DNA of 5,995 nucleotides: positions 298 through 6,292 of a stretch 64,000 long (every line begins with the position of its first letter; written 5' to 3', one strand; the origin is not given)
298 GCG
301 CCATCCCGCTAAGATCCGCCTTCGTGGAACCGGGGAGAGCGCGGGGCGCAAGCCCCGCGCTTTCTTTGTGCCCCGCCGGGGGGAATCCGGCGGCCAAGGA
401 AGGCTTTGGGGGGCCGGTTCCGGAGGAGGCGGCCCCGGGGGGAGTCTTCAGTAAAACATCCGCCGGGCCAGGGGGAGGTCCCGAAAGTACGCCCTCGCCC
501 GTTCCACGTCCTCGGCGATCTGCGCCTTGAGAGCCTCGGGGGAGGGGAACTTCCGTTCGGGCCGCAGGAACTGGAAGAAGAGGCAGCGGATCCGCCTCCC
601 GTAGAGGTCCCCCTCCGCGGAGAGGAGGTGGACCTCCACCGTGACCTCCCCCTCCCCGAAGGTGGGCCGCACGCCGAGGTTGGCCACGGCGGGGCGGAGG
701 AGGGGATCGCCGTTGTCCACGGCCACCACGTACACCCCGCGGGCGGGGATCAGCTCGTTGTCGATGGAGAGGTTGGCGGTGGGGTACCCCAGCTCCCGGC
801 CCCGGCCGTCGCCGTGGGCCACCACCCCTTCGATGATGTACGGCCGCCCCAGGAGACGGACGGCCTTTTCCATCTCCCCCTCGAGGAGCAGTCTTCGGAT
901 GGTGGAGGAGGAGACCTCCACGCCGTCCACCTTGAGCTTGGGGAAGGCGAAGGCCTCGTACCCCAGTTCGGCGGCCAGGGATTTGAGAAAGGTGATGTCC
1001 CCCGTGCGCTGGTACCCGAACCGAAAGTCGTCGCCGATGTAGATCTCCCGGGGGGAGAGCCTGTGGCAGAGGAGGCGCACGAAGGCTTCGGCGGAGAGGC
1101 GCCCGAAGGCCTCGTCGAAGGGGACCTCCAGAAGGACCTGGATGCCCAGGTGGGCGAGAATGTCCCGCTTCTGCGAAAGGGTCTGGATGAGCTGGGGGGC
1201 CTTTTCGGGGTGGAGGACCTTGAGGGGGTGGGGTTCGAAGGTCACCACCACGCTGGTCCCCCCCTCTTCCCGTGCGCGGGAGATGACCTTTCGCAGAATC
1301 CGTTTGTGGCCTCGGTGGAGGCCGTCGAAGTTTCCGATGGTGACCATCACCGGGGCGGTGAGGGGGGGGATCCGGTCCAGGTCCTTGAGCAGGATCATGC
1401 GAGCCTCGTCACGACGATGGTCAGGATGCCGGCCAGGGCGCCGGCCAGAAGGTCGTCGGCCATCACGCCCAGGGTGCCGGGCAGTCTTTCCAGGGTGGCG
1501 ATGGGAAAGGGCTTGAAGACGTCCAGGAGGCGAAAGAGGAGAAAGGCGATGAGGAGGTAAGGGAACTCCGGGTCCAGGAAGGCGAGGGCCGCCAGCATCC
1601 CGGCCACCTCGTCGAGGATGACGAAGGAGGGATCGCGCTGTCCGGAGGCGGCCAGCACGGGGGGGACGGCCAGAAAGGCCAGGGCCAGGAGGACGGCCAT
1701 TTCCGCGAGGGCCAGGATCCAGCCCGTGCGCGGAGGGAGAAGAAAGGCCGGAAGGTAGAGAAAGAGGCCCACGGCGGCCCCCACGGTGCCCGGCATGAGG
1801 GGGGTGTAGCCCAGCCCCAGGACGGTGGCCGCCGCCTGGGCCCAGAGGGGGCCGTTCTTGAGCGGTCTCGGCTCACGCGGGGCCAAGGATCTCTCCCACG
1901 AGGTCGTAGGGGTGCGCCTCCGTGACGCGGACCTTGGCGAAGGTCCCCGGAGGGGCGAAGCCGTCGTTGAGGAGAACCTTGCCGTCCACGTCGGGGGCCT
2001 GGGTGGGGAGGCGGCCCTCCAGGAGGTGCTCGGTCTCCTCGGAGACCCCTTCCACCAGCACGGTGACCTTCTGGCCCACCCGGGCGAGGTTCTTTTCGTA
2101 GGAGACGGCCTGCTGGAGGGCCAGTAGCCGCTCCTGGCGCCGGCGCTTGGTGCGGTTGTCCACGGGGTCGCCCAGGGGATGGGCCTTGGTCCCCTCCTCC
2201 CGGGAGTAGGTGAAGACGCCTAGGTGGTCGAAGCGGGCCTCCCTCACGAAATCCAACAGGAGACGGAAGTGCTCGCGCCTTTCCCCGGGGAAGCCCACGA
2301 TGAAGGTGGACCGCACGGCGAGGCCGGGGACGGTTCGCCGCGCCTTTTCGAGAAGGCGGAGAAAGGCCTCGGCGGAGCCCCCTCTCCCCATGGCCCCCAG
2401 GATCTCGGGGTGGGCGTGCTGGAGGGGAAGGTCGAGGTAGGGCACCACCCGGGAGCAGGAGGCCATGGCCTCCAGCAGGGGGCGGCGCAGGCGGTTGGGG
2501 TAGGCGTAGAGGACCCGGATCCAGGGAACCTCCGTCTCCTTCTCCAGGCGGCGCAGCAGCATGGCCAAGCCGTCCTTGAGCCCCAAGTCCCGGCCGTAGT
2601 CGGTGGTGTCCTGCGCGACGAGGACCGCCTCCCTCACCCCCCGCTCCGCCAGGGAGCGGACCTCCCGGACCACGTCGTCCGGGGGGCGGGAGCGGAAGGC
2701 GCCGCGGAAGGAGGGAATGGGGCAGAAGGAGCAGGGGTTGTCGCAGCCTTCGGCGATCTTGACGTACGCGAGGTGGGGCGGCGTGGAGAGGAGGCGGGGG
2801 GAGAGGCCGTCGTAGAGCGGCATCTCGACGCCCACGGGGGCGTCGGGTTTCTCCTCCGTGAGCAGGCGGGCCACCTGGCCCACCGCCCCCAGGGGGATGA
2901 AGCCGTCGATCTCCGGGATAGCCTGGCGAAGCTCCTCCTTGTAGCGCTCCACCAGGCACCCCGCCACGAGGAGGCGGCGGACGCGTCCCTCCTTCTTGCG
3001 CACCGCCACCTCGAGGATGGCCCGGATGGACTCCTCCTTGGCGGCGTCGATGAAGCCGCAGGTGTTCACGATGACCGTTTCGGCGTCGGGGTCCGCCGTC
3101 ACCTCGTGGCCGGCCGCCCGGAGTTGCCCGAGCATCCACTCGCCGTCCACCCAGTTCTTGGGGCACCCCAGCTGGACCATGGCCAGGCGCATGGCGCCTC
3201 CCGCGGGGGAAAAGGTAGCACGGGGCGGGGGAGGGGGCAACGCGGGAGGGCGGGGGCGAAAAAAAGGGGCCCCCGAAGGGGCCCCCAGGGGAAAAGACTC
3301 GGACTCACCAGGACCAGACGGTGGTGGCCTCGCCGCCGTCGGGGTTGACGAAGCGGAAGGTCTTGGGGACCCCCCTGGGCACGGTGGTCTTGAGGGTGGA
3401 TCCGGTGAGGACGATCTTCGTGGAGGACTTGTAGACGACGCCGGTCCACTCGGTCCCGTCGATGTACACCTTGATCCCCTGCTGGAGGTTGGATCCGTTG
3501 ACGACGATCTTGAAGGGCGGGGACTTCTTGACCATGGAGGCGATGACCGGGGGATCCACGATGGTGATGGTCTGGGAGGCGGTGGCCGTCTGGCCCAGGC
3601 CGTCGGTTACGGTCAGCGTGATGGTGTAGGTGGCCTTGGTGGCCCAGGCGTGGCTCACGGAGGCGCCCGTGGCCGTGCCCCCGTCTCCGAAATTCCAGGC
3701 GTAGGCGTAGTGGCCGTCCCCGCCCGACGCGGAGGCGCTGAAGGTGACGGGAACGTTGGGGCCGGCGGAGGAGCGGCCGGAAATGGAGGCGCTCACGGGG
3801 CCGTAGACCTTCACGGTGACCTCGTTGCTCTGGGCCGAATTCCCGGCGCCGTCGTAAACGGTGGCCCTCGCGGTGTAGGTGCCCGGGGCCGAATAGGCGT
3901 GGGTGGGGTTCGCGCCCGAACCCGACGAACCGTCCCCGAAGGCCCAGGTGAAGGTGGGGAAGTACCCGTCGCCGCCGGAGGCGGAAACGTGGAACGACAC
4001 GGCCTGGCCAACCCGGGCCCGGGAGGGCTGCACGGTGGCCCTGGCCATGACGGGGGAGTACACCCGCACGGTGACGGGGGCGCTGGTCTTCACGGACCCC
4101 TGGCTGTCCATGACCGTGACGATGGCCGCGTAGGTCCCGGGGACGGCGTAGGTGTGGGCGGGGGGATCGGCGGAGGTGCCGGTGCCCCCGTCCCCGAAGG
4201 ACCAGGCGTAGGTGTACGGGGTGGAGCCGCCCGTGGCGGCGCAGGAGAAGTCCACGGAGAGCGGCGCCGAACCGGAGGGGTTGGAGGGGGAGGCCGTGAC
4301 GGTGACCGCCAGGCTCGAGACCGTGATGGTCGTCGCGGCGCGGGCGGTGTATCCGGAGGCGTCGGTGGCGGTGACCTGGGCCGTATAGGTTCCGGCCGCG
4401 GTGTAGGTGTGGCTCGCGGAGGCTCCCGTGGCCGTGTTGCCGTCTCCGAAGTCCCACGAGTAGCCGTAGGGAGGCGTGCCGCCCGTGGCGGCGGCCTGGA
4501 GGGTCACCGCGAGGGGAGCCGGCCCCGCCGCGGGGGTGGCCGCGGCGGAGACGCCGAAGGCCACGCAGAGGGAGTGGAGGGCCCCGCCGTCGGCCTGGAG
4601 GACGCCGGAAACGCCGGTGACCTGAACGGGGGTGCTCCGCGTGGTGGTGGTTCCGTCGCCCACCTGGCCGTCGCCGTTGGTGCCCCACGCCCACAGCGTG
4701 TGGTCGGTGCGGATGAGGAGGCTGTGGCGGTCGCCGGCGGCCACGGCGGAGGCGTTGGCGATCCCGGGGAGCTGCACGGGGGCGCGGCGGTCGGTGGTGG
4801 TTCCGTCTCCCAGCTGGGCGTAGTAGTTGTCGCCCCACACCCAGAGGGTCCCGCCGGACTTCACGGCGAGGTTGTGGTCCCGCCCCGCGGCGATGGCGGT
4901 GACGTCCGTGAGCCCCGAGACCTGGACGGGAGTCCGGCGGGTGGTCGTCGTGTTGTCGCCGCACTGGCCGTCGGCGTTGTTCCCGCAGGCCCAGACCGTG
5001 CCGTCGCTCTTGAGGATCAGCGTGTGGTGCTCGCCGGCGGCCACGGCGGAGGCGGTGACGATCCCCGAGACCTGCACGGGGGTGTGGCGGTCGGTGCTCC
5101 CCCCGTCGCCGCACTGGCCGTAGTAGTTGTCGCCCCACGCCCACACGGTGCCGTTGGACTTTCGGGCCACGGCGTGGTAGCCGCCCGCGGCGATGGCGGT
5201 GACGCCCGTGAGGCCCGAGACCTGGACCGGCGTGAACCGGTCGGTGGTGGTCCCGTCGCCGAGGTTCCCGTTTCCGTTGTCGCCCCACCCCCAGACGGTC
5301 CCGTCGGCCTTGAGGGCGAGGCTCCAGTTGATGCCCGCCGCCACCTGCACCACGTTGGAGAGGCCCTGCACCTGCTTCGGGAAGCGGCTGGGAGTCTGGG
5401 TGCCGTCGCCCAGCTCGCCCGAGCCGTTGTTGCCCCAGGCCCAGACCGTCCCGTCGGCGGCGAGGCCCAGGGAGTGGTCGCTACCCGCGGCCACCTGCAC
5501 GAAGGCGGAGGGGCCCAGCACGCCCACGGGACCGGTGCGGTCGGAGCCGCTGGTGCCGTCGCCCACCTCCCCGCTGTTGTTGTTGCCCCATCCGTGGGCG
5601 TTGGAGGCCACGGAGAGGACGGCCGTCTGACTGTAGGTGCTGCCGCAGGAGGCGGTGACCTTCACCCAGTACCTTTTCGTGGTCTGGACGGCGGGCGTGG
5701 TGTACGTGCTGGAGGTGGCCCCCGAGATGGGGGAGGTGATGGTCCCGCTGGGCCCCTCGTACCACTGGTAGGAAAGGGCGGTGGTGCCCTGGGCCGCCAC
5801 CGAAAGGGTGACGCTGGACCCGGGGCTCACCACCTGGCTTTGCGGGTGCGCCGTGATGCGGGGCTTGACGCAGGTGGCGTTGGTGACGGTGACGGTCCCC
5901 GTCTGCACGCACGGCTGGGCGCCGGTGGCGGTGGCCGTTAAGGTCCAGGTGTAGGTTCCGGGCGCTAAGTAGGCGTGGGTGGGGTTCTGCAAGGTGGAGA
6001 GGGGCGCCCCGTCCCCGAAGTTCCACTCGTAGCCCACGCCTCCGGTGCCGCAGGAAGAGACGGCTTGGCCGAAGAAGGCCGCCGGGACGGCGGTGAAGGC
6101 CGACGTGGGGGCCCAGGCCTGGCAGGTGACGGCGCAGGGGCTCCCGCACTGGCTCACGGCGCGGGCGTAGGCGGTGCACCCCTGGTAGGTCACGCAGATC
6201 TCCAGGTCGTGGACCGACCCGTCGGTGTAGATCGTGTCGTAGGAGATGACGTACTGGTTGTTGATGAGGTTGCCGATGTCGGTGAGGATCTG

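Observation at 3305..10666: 2454-aa secreted protein combining four VWA/MIDAS modules with an RCC1-like propeller and PKD arrays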

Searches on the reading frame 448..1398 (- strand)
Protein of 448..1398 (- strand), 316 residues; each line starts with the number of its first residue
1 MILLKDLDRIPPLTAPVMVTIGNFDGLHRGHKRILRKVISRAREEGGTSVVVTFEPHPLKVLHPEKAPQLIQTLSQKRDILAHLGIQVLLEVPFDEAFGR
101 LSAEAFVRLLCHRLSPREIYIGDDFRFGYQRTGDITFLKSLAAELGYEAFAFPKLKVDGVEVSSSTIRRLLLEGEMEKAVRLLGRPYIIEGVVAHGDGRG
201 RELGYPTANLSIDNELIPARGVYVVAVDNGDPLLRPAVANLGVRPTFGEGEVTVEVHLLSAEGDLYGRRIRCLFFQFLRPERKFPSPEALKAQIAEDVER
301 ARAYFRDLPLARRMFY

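Call 11: search_protein_families(library=pfam, proteins=[window:448-1398:-], max_evalue=0.001)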
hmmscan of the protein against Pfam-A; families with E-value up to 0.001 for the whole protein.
window:448-1398:- (316 aa): 2 families
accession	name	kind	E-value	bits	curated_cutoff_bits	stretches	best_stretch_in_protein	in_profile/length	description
PF06574.18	FAD_syn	-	2.3e-45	154.7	27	1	16-165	7-157/158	FAD synthetase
PF01687.23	Flavokinase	-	7.6e-43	146.1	19.6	1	183-305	1-124/124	Riboflavin kinase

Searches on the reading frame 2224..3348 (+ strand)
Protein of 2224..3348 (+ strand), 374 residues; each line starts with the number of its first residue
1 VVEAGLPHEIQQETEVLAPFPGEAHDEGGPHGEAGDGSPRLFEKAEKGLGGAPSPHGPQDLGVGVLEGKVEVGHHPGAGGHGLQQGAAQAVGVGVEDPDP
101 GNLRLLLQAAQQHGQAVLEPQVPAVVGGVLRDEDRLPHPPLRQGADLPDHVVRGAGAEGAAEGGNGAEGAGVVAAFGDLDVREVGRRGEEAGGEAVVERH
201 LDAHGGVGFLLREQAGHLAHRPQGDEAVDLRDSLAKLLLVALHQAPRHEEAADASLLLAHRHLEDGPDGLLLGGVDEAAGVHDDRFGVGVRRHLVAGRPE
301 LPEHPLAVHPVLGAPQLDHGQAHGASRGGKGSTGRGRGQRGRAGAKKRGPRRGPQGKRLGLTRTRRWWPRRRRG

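Call 11: search_protein_families(library=pfam, proteins=[window:2224-3348:+], max_evalue=0.001)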
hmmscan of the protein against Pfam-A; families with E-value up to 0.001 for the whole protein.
window:2224-3348:+ (374 aa): 0 families

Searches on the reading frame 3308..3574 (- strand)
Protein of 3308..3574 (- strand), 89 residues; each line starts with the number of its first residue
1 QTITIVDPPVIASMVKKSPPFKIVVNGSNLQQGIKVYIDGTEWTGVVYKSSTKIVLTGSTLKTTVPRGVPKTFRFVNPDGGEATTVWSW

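Call 12: search_protein_families(library=pfam, proteins=[window:3308-3574:-], max_evalue=10)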
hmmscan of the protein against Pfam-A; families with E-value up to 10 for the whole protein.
seq(89 aa): 1 family
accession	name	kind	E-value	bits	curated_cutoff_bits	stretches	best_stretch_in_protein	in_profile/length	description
PF01833.30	TIG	-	0.0017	18.8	20.9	1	9-75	1-66/84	IPT/TIG domain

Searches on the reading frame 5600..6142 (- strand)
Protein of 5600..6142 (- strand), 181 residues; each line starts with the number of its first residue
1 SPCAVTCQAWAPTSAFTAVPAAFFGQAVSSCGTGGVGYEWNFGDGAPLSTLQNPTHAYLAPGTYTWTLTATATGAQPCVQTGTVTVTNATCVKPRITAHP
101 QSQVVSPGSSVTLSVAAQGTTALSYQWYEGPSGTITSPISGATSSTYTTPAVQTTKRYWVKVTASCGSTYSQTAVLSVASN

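Call 12: search_protein_families(library=pfam, proteins=[window:5600-6142:-], max_evalue=10)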
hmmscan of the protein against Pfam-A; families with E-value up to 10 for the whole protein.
seq(181 aa): 9 families
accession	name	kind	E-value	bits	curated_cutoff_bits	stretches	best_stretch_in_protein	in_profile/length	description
PF18911.6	PKD_4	-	1.3e-13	51.2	27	1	22-86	21-85/85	PKD domain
PF00801.26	PKD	-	1.2e-11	44.9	23.5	2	30-72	25-67/80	PKD domain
PF13927.12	Ig_3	-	1.5e-07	32.2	30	1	93-163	1-75/78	Immunoglobulin domain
PF19081.6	Ig_7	-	1.9e-07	31.7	27.3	1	101-172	8-76/84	Ig-like domain CHU_C associated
PF22352.2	K319L-like_PKD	-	1e-05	25.9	27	2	102-174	5-78/84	K319L-like, PKD domain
PF07679.22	I-set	-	0.0013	19.2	23.7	1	94-130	1-37/90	Immunoglobulin I-set domain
PF13895.12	Ig_2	-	0.002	18.7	27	1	93-171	1-72/79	Immunoglobulin domain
PF07732.21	Cu-oxidase_3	-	0.045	14.3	21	1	78-160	11-96/119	Multicopper oxidase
PF09394.16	Inhibitor_I42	-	0.55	11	27.2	1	37-76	19-67/91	Chagasin family peptidase inhibitor I42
